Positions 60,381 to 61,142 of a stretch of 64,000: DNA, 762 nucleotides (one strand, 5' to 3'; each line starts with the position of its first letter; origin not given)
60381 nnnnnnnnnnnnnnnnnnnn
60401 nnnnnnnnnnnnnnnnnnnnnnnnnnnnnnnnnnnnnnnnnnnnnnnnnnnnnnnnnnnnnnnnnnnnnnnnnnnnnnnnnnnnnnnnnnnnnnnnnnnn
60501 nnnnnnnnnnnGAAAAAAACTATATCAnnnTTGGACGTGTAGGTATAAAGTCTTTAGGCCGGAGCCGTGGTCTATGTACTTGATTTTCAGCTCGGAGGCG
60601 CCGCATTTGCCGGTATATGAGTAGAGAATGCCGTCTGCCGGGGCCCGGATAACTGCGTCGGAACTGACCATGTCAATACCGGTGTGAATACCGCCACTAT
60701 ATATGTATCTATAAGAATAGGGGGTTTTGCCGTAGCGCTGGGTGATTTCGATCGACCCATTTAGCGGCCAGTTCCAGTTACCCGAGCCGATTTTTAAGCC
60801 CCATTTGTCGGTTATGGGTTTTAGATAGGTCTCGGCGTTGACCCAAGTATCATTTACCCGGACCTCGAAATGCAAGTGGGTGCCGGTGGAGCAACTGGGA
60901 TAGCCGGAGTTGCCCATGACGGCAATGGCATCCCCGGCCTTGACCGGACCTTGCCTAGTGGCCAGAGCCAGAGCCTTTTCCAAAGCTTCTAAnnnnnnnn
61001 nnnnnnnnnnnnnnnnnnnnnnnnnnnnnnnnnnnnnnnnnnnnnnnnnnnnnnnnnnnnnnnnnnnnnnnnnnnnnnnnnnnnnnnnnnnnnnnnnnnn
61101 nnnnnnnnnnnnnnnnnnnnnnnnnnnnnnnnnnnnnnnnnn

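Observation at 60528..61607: EnvC-like coiled-coil M23 peptidase downstream of ftsEX with its catalytic motifs in permuted order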

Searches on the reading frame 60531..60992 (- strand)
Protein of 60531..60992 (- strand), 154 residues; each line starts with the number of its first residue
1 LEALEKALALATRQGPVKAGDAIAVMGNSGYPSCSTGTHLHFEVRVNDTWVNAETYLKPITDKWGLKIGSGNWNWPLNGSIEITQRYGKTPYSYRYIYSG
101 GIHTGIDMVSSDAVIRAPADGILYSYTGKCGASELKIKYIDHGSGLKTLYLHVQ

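Call 5: search_protein_families(library=pfam, proteins=[window:60531-60950:-], max_evalue=10)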
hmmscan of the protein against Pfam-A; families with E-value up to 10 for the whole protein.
seq(140 aa): 1 family
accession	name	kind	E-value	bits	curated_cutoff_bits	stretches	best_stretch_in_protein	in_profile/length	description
PF01551.29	Peptidase_M23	-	2.8e-13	50.3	28.7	2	3-38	63-95/96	Peptidase family M23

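Call 22: find_related_loci(query=A1, collection=genome_contigs, flank=4000)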
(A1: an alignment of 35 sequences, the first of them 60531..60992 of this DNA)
Query A1 (154 aa) in genome_contigs; peptide patterns used: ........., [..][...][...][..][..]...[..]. (x = any residue, [..] = any of these).
600 stretches matched a pattern (row limit reached: there are more); 291 encode a relative of the query (tblastn E <= 1e-3); the best 80 are kept; 80 distinct loci.
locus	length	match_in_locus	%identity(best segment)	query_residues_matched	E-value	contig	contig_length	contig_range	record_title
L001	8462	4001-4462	79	1-154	3e-85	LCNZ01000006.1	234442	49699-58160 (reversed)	MAG: Candidatus Amesbacteria bacterium GW2011_GWB1_47_19 UX91_C0006, whole genome shotgun sequence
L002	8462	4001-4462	77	1-154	5e-83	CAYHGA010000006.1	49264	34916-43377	MAG TPA_asm: uncultured Gammaproteobacteria bacterium isolate ERP119705_co10_249 genome assembly, contig: NODE_458_lengt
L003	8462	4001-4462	76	1-154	5e-83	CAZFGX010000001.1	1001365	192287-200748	MAG TPA_asm: uncultured Gammaproteobacteria bacterium isolate SRP342105_co1_501 genome assembly, contig: NODE_2_length_1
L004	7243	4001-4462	75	1-154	1e-82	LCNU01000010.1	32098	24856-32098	MAG: Candidatus Amesbacteria bacterium GW2011_GWC1_47_15 UX86_C0010, whole genome shotgun sequence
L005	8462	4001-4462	73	1-154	1e-80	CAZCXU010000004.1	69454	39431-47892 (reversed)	MAG TPA_asm: uncultured Gammaproteobacteria bacterium isolate SRP170004_co1_29 genome assembly, contig: NODE_437_length_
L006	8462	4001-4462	74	1-154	6e-81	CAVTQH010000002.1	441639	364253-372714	MAG: Candidatus Amesbacteria bacterium isolate MFD00709.bin.1.50 genome assembly, contig: contig_32519, whole genome sho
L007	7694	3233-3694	75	1-154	1e-79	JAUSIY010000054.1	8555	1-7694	MAG: bacterium isolate E14_metabat.bin.279 E14_k141_1380676, whole genome shotgun sequence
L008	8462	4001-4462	72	1-154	2e-79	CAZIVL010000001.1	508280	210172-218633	MAG TPA_asm: uncultured Gammaproteobacteria bacterium isolate SRP342105_co1_60 genome assembly, contig: NODE_6_length_50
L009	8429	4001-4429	75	12-154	3e-75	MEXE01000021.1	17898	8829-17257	MAG: Candidatus Amesbacteria bacterium RBG_19FT_COMBO_48_16 rbg_19ft_combo_scaffold_2501, whole genome shotgun sequence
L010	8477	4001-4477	72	2-154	3e-74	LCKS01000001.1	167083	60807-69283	MAG: Candidatus Amesbacteria bacterium GW2011_GWC2_45_19 UX05_C0001, whole genome shotgun sequence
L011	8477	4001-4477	70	2-154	4e-74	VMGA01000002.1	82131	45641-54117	MAG: Microgenomates group bacterium Gr01-1014_16 G01um101416_scaffold_243, whole genome shotgun sequence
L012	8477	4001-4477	58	2-154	3e-62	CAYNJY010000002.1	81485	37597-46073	MAG TPA_asm: uncultured Gammaproteobacteria bacterium isolate ERP125453_co1_527 genome assembly, contig: NODE_155_length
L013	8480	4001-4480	61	2-154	4e-61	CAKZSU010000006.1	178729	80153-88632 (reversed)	MAG: uncultured Patescibacteria group bacterium isolate N1_Bin_METABAT__44_1 genome assembly, contig: c_000002577598, wh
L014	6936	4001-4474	61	3-154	3e-61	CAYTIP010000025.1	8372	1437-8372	MAG TPA_asm: uncultured Gammaproteobacteria bacterium isolate SRP220891_co1_172 genome assembly, contig: NODE_16672_leng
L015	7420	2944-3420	59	3-154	4e-60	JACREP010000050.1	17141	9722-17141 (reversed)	MAG: Candidatus Gottesmanbacteria bacterium isolate NC_groundwater_1702_Pr3_B-0.1um_50_12 SR-2_scaffold_141_1231513, who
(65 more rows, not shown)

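Call 24: predict_structure(alignment_id=A1)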
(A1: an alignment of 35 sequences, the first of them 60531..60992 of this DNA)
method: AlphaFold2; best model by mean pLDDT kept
length: 154 residues; sequences in the alignment: 35
mean_pLDDT: 94.1   pTM: 0.89
mean pLDDT of the five models: 94.1, 93.1, 92.6, 90.9, 90.7
residues with pLDDT >= 90: 133; 70-90: 17; 50-70: 4; < 50: 0
segments of 3 or more residues with pLDDT < 50: none
pLDDT, mean of each block of 10 residues (from residue 1): 93 98 98 93 95 97 95 97 91 71 92 98 97 97 98 96
secondary structure, 60 per line:
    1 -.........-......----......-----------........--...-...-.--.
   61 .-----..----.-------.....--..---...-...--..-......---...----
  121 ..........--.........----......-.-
elements in order: H2-10 E12-17 E22-27 E39-46 E49-51 E81-85 E105-110 E114-116 E121-130 E133-141 E146-151

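Call 46: search_protein_representatives(protein=window:60531-60992:-)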
Query: 154 residues. Proteins with E-value up to 0.001 (for the whole library): 3916; up to 1e-10: 91; up to 1e-30: 12. The best 150 are listed.
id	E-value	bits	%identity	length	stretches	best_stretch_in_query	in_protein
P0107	8.2e-79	279.6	78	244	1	2-154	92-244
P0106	5.9e-73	260.5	75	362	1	3-153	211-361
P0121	1.4e-50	187.8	60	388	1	2-154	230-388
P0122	3.6e-46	173.5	59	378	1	2-154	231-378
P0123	5.9e-44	166.3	56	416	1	5-154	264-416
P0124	9.8e-41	155.8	55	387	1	2-153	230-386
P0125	1.3e-39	152.2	57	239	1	2-154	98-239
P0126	1.6e-38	148.7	54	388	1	16-153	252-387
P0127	6.3e-36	140.2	56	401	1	12-154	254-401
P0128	8.7e-36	139.7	57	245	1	16-154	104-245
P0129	8.1e-35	136.6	51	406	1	3-154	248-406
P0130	6.8e-31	123.8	53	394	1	15-154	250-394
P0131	2.8e-30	121.8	50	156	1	16-153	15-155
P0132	4.7e-29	117.9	46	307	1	13-154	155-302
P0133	2.7e-28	115.4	52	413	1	16-153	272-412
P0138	6.5e-26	107.7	44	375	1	3-154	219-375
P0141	3.1e-24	102.2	47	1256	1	16-154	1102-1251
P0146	2.9e-22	95.8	44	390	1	11-153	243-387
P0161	7.3e-18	81.5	50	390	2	66-154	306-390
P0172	6.9e-15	71.8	39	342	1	14-152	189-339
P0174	8.8e-15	71.5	40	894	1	17-153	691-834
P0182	1.1e-13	67.9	41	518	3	15-153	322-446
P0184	2.3e-13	66.9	48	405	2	67-154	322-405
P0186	6.4e-13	65.4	44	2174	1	18-145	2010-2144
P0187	7.2e-13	65.2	45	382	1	16-152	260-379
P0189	1.3e-12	64.4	52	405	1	17-124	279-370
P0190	2.0e-12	63.8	38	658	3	17-153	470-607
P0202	3.5e-11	59.8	40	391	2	68-153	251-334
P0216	1.8e-10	57.5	38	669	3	16-153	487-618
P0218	2.2e-10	57.2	45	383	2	70-152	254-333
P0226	3.5e-10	56.5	47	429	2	71-153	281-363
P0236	1.2e-09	54.7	45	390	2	69-153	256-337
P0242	2.7e-09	53.6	41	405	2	67-153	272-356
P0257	7.2e-09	52.3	44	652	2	72-153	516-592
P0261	8.5e-09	52.0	40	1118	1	2-154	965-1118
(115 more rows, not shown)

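Call 48: search_protein_families(library=pfam, proteins=[P0216, P0190, P0182, P0141, P0186, P0261, P0174, P0202, P0184, P0146], max_evalue=0.001)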
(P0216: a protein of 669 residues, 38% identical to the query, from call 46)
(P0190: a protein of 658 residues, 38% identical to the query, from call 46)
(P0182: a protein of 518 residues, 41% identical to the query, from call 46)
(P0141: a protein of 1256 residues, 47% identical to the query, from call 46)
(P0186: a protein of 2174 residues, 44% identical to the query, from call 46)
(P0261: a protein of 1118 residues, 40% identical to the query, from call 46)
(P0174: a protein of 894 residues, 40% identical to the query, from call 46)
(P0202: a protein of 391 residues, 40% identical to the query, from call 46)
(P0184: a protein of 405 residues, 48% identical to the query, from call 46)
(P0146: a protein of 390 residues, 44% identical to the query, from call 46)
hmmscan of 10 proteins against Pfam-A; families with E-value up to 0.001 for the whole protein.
P0216 (669 aa): 4 families
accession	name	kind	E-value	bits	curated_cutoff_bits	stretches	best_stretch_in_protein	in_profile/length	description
PF01551.29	Peptidase_M23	-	4.6e-64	213.1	28.7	2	567-662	1-96/96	Peptidase family M23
PF05569.17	Peptidase_M56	-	2.8e-39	135.5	31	1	30-312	13-293/296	BlaR1 peptidase M56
PF01435.24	Peptidase_M48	-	8.9e-08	32.6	20.3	1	196-324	41-166/186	Peptidase family M48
PF13533.13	Biotin_lipoyl_2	-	0.00023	21.3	29.8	0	481-496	15-30/32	Biotin-lipoyl like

P0190 (658 aa): 2 families
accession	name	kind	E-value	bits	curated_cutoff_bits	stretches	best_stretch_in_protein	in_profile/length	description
PF01551.29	Peptidase_M23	-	9.9e-67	221.6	28.7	2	556-651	2-96/96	Peptidase family M23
PF05569.17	Peptidase_M56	-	5e-40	138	31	1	6-281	4-293/296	BlaR1 peptidase M56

P0182 (518 aa): 2 families
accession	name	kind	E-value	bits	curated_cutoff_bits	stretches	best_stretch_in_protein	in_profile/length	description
PF01551.29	Peptidase_M23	-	1.1e-62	208.6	28.7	2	396-490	3-96/96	Peptidase family M23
PF01476.26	LysM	-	4.7e-05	23.7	20.9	0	100-145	1-42/43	LysM domain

P0141 (1256 aa): 1 family
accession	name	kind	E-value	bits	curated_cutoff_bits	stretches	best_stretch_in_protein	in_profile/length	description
PF01551.29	Peptidase_M23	-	1.2e-13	51.4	28.7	1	1097-1140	57-96/96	Peptidase family M23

P0186 (2174 aa): 2 families
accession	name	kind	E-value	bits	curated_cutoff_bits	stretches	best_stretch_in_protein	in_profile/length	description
PF01551.29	Peptidase_M23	-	7.6e-06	26.5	28.7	0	2017-2045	68-96/96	Peptidase family M23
PF18884.5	TSP3_bac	-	0.00016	21.9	25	1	1411-1430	1-20/22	Bacterial TSP3 repeat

P0261 (1118 aa): 1 family
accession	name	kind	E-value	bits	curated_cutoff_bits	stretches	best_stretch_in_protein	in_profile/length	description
PF01551.29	Peptidase_M23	-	3.3e-15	56.5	28.7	2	977-1005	61-89/96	Peptidase family M23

P0174 (894 aa): 2 families
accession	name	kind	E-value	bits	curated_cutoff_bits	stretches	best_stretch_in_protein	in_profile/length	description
PF03372.29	Exo_endo_phos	-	5.6e-11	43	24.5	1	423-638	1-225/225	Endonuclease/Exonuclease/phosphatase family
PF01551.29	Peptidase_M23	-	2.4e-10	40.9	28.7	0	782-834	2-52/96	Peptidase family M23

P0202 (391 aa): 1 family
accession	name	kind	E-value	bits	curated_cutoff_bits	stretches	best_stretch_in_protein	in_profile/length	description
PF01551.29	Peptidase_M23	-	1.6e-25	89.6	28.7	1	283-385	2-96/96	Peptidase family M23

P0184 (405 aa): 2 families
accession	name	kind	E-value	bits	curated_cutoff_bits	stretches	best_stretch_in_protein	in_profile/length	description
PF01551.29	Peptidase_M23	-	2.3e-15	57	28.7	2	246-280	57-91/96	Peptidase family M23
PF24568.1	CC_PcsB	-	5.5e-06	26.6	27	1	119-179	12-73/75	Peptidoglycan hydrolase PcsB, coiled-coil domain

P0146 (390 aa): 2 families
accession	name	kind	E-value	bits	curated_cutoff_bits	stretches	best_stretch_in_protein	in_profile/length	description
PF01551.29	Peptidase_M23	-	6.5e-10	39.5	28.7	0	335-388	2-53/96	Peptidase family M23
PF08614.16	ATG16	-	0.00086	20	33.7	0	36-112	76-152/200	Autophagy protein 16 (ATG16)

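Call 50: list_cluster_members(proteins=[P0202, P0218, P0236, P0242, P0226, P0184, P0146, P0138, P0189, P0172])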
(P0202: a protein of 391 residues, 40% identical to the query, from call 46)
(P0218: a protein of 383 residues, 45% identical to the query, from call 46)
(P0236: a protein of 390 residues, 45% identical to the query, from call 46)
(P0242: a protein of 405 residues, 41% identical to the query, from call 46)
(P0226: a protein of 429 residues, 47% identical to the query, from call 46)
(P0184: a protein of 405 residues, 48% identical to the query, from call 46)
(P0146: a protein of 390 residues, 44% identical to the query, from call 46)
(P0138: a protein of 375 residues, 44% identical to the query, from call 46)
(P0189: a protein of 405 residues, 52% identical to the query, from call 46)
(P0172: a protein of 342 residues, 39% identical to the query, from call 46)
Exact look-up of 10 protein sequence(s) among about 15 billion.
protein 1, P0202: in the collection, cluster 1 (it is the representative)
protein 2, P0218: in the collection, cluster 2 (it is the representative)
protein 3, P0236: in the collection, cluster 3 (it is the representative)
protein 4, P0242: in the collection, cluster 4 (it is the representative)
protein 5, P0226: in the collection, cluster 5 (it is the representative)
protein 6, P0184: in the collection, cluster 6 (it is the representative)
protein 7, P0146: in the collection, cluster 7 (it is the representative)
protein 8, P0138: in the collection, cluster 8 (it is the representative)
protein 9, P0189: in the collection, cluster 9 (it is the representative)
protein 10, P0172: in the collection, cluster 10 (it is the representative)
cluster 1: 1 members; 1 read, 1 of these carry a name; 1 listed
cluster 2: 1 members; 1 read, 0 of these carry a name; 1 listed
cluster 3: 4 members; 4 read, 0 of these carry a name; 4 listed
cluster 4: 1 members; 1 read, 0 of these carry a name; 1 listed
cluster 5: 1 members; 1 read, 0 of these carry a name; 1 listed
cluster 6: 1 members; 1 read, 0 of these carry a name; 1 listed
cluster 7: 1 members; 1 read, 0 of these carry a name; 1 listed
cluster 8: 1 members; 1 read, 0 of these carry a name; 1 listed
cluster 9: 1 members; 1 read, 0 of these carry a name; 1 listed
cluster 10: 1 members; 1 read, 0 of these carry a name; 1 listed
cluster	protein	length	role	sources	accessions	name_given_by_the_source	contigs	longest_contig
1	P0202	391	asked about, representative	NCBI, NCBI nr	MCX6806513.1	MAG: peptidoglycan DD-metalloendopeptidase family protein [Candidatus Berkelbacteria ... | peptidoglycan DD-metalloendopeptidase family protein [Candidatus Berkelbacteria bacterium]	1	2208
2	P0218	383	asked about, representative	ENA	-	-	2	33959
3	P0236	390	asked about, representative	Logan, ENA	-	-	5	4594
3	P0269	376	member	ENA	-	-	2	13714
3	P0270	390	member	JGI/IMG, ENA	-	-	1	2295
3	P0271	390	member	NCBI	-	-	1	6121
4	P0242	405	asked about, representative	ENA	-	-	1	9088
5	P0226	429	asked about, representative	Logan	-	-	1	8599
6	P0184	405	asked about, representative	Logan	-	-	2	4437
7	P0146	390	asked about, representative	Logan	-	-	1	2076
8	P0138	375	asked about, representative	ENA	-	-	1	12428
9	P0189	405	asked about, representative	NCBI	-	-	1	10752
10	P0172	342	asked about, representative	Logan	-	-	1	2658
